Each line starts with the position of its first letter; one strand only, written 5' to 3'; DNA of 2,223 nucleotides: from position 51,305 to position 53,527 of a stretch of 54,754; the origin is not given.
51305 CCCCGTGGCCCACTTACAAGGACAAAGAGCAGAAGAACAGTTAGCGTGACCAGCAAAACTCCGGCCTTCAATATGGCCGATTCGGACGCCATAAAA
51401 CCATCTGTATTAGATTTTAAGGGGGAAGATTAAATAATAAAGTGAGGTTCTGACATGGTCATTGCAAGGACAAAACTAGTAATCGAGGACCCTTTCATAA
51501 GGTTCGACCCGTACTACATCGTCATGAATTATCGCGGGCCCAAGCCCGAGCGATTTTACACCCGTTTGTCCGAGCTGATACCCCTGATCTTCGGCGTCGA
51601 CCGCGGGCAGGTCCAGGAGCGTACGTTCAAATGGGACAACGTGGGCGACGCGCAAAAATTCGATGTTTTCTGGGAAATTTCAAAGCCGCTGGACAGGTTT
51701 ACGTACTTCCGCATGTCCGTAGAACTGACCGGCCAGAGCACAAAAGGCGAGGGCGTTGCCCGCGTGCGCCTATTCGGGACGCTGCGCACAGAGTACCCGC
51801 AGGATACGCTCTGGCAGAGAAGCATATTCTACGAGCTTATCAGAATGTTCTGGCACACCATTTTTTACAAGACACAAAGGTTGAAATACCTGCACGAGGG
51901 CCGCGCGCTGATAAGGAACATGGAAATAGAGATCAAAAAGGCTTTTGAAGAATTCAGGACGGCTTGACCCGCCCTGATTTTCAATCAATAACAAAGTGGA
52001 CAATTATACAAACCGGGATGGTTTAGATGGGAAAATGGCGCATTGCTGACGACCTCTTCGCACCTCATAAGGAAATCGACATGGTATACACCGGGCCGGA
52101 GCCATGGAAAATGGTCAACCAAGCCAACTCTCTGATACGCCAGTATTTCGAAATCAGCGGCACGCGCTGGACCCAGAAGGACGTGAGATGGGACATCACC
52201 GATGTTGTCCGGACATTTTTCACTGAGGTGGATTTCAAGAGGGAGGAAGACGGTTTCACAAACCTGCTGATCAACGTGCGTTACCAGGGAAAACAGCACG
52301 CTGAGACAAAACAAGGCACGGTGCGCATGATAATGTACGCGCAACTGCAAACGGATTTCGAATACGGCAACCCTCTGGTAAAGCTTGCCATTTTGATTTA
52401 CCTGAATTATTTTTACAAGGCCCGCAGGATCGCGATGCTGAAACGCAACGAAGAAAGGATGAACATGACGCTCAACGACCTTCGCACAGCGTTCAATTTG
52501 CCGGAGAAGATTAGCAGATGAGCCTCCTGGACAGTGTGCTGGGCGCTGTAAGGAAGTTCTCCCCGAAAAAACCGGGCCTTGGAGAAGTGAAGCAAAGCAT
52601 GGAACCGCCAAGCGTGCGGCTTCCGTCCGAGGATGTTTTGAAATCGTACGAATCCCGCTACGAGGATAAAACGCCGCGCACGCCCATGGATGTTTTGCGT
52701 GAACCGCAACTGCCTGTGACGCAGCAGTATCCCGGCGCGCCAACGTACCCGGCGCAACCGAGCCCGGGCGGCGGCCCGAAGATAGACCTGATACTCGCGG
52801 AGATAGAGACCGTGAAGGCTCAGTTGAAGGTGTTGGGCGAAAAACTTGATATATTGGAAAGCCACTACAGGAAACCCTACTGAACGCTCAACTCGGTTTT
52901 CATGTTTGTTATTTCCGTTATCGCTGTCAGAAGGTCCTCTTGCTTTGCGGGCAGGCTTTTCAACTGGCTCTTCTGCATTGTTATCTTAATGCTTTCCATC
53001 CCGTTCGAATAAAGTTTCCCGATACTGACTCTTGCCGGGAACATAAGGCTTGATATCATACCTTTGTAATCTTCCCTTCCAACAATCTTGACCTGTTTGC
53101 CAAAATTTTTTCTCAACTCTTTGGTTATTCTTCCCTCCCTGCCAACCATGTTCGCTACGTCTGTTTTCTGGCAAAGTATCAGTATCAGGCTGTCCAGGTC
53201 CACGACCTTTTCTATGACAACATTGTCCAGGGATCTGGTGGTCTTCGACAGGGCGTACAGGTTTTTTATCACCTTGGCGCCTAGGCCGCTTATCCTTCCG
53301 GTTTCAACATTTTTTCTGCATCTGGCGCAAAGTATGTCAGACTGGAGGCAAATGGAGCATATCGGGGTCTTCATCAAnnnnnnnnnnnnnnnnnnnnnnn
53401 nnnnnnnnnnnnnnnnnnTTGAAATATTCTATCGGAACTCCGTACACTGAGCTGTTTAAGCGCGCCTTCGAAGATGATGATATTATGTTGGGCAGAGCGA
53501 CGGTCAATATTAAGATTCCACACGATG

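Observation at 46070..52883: Uncharacterised nine-gene cluster: two giant soluble proteins, duplicated 2-TM miniproteins, a 10-TM protein and a divergent three-gene operon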

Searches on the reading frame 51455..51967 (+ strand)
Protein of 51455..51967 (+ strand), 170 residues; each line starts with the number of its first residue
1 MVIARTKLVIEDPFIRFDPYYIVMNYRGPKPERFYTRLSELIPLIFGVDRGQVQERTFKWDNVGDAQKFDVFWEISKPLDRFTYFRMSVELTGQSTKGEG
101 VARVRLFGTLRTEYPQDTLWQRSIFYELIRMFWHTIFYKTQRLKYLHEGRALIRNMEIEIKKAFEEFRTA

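Call 3: search_protein_families(library=pfam, proteins=[window:51455-51967:+], max_evalue=1)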
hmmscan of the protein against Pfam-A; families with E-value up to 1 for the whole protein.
window:51455-51967:+ (170 aa): 0 families

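Call 4: search_protein_families(library=ncbifam, proteins=[window:51455-51967:+], max_evalue=1)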
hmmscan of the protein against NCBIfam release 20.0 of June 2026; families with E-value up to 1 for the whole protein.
window:51455-51967:+ (170 aa): 0 families

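Call 56: search_solved_structures(query=A4, max_evalue=10, show_alignments=2)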
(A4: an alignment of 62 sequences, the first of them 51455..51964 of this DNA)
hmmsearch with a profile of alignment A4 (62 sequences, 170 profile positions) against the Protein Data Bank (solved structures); distinct sequences matched with E-value up to 10: 2.
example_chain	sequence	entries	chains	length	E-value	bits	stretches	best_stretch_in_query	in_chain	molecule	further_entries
2atz_A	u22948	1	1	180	0.52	13.2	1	12-43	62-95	H. pylori predicted coding region HP0184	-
1fi4_A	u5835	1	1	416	1.1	12.1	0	19-59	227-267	MEVALONATE 5-DIPHOSPHATE DECARBOXYLASE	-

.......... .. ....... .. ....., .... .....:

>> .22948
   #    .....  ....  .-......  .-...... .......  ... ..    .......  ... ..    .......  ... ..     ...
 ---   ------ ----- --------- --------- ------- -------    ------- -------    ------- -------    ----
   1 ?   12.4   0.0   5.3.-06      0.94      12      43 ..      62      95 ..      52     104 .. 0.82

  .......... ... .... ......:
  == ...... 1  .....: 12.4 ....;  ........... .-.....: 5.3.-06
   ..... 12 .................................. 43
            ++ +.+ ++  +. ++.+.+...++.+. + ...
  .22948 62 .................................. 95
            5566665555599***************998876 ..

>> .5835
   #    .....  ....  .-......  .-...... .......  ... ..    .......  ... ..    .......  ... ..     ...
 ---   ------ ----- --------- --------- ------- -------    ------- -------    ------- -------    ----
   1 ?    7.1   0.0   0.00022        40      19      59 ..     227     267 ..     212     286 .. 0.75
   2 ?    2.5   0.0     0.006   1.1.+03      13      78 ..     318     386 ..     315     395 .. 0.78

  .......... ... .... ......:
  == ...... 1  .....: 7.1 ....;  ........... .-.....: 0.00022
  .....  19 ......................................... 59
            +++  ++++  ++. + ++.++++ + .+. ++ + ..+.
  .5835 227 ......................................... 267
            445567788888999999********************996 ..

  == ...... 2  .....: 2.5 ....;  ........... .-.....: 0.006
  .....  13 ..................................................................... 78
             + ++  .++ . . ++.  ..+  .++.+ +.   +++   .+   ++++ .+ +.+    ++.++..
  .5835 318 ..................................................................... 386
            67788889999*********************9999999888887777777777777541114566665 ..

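Call 57: search_protein_families(library=pfam, alignment_id=A4, max_evalue=1)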
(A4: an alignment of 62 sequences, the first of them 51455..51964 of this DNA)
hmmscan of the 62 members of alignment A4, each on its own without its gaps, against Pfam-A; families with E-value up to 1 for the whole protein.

A. member 1, window:51455-51964:+ (170 aa): 0 families

B. families by the number of members that match (of 62 scanned): 16 families
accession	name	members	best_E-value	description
PF13527.13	Acetyltransf_9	4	0.078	Acetyltransferase (GNAT) domain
PF21566.2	NagA_C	3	0.089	Beta-N-acetylglucosaminidase, C-terminal domain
PF22716.1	SNaCT11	2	0.021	Short NACHT-associated C-Terminal domain, family 11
PF04146.21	YTH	1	0.014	YT521-B-like domain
PF04925.20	SHQ1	1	0.015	SHQ1 protein, Shq1 domain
PF11537.13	NitrOD5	1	0.018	Nitrosopumilus output domain 5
PF03930.20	Flp_N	1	0.021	Recombinase Flp protein N-terminus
PF16244.11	DUF4901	1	0.036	YcdB, YcdC repeated domain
PF11090.14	Phage_T7_Gp13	1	0.084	Bacteriophage T7, probable scaffold protein Gp13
PF03885.18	DUF327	1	0.084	Protein of unknown function (DUF327)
PF12941.12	HCV_NS5a_C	1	0.12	HCV NS5a protein C-terminal region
PF12358.13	DUF3644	1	0.13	Domain of unknown function (DUF3644)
PF04647.20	AgrB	1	0.14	Accessory gene regulator B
PF16303.10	DUF4945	1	0.16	Domain of unknown function (DUF4945)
PF04592.20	SelP_N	1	0.27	Selenoprotein P, N terminal region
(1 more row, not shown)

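Call 64: search_protein_families(library=padloc, proteins=[window:51455-51967:+], max_evalue=0.1)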
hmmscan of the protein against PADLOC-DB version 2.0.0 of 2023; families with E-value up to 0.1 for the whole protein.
window:51455-51967:+ (170 aa): 0 families

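Call 65: search_protein_families(library=phrogs, proteins=[window:51455-51967:+], max_evalue=0.1)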
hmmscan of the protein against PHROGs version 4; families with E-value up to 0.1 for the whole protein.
window:51455-51967:+ (170 aa): 0 families

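Call 67: find_homologous_proteins(query=A4, max_evalue=0.001)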
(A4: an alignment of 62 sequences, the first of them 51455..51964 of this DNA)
Query A4 (62 sequences) (170 aa, profile of the alignment): 326 proteins with E <= 0.001 among 2540 candidates; the best 120 are listed.
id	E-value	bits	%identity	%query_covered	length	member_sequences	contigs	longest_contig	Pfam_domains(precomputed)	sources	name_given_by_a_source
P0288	3.1e-71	257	48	90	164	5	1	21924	-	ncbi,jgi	-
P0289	1.8e-70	254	48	90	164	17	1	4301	-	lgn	-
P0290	6.9e-70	252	48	90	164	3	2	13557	-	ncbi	-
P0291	3.0e-69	250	44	94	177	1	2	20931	-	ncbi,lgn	ncbi:MAG: hypothetical protein QW040_03825 [Candidatus Aenigmatarchaeota archaeon]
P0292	4.0e-69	250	42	94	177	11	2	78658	-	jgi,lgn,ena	-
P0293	4.7e-69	249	49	88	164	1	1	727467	-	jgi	jgi:hypothetical protein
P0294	9.0e-69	248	41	94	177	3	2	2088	-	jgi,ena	-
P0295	1.6e-68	248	44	94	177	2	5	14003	-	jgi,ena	jgi:hypothetical protein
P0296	1.8e-68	248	48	90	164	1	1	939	-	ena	-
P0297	3.3e-68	247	39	94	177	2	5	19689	-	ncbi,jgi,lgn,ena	ncbi:MAG: hypothetical protein QW451_00750 [Candidatus Aenigmatarchaeota archaeon]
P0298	3.8e-68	246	39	96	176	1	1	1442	-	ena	-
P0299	5.1e-68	246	41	96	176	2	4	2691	-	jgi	jgi:hypothetical protein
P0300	5.3e-68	246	48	90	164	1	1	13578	-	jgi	jgi:hypothetical protein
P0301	5.6e-68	246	41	94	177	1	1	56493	-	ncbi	ncbi:MAG: hypothetical protein QW423_02450 [Candidatus Aenigmatarchaeota archaeon]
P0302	6.0e-68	246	49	90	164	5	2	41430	-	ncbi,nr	ncbi:MAG: hypothetical protein GTN36_04850 [Candidatus Aenigmarchaeota archaeon]|nr:hypothetical pro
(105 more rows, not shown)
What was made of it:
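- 51455..51967 (+): a1: 170-aa basic alpha+beta protein, the most conserved gene of the cluster. There are 326 homolog clusters; every one that carries an organism label is Aenigmatarchaeota (call 67).
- The a1 family has 326 clusters (call 67).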

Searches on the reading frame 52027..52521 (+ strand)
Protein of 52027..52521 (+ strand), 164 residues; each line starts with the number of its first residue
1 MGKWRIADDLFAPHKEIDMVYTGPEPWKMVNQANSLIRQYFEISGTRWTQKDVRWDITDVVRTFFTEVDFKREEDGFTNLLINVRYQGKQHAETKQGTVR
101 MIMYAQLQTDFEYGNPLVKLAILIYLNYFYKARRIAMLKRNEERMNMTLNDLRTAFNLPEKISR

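Call 3: search_protein_families(library=pfam, proteins=[window:52027-52521:+], max_evalue=1)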
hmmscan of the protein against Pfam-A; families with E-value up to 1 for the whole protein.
window:52027-52521:+ (164 aa): 0 families

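Call 4: search_protein_families(library=ncbifam, proteins=[window:52027-52521:+], max_evalue=1)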
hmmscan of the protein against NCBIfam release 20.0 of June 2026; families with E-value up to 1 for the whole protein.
window:52027-52521:+ (164 aa): 1 family
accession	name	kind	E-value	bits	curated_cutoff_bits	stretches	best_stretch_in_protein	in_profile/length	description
TIGR01560.2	put_DNA_pack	equivalog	0.005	16.9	24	1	112-152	43-84/89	head-tail connector protein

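Call 64: search_protein_families(library=padloc, proteins=[window:52027-52521:+], max_evalue=0.1)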
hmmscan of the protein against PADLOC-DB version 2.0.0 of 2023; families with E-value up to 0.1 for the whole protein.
window:52027-52521:+ (164 aa): 0 families

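Call 65: search_protein_families(library=phrogs, proteins=[window:52027-52521:+], max_evalue=0.1)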
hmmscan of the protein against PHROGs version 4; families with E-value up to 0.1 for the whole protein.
window:52027-52521:+ (164 aa): 0 families

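Call 94: search_solved_structures(query=A5, max_evalue=10, show_alignments=1)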
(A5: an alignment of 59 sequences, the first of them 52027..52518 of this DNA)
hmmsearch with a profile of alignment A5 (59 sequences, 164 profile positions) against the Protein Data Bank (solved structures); distinct sequences matched with E-value up to 10: 2.
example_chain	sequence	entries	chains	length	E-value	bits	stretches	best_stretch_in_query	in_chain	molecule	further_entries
5cw9_A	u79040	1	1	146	0.49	13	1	16-54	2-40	De novo designed ferredoxin-ferredoxin domain insertion protein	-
8kc0_A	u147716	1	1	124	0.88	12.2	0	37-67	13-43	De novo design protein -NB8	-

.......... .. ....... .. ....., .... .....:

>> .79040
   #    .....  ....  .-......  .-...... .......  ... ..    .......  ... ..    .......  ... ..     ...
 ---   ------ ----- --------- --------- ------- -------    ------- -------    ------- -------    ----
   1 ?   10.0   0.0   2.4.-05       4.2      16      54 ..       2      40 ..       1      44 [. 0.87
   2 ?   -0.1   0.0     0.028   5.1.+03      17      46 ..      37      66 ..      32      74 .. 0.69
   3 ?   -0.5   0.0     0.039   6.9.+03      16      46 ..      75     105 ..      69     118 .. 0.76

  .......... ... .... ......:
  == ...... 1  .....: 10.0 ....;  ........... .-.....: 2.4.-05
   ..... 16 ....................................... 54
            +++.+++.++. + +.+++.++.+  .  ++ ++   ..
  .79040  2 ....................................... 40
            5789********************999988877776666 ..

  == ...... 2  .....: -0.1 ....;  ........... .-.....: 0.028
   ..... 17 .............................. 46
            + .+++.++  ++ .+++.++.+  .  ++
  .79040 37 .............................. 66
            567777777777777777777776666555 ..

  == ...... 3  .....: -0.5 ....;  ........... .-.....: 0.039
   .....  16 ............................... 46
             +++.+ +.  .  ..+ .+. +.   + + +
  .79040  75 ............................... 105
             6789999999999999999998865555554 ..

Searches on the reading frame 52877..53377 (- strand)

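Call 43: search_protein_families(library=pfam, proteins=[window:52877-53377:-], max_evalue=10)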
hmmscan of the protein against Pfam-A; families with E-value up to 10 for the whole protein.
window:52877-53377:- (166 aa): 1 family
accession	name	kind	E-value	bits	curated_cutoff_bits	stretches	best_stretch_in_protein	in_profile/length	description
PF13184.12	KH_5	-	8.9e-06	26.2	27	1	62-118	2-65/69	NusA-like KH domain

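Call 99: search_protein_families(library=ncbifam, proteins=[window:52877-53377:-], max_evalue=0.01)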
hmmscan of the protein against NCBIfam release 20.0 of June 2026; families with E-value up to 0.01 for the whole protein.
window:52877-53377:- (166 aa): 3 families
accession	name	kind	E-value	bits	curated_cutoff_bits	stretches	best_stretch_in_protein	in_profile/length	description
NF005013.0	PRK06418.1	equivalog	2.3e-34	118.5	175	1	2-165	1-165/166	transcription elongation factor NusA-like protein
TIGR01952.1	nusA_arch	equivalog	3.3e-05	24.2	74.35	1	53-126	23-98/141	NusA-like transcription termination signal-binding factor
NF006261.0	PRK08406.1-5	equivalog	0.0021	17.7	231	1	53-116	23-86/173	transcription elongation factor NusA-like protein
